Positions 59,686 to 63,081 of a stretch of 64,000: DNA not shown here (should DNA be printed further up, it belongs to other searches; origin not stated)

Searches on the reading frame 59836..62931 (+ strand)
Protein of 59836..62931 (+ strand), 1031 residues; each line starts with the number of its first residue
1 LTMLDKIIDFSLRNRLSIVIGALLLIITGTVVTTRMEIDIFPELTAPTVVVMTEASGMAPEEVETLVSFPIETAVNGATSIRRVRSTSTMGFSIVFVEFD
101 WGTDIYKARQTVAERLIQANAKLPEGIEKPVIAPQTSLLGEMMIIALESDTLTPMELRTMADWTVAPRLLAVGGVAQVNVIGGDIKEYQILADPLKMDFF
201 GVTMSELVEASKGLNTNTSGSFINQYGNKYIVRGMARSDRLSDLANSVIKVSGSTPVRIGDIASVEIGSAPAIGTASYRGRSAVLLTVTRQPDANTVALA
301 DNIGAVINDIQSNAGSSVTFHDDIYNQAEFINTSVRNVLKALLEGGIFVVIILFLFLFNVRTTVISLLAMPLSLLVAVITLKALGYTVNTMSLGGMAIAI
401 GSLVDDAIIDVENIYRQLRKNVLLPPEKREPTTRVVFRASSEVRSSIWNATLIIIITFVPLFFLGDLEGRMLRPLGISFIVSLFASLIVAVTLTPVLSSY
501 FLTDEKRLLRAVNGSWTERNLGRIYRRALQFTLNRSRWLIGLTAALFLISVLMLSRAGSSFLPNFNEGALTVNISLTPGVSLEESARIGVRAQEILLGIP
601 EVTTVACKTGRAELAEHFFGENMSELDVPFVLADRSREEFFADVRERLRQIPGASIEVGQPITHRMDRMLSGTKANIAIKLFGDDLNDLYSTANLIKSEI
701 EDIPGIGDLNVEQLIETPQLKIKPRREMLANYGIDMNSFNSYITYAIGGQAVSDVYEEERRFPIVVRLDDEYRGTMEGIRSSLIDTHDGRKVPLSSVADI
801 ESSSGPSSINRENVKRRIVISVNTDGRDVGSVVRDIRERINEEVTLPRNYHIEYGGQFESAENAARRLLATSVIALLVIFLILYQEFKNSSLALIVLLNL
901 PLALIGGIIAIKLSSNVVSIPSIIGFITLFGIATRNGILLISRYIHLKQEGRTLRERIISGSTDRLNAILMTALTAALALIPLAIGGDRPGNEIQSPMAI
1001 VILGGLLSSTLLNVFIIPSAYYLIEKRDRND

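Call 41: search_protein_families(library=pfam, proteins=[window:59836-62931:+], max_evalue=0.00001)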
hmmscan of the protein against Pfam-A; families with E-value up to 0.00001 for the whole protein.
window:59836-62931:+ (1031 aa): 3 families
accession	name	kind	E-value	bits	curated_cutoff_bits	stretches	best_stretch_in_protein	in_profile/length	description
PF00873.25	ACR_tran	-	2.4e-264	880.1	28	1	7-1024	1-1020/1021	AcrB/AcrD/AcrF family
PF03176.21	MMPL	-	5.4e-08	32.6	20.5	1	824-1013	98-291/333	MMPL family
PF02355.23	SecD_SecF_C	-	1.2e-06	28.6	20.5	0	865-1016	30-182/189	Protein export membrane protein SecD/SecF, C-terminal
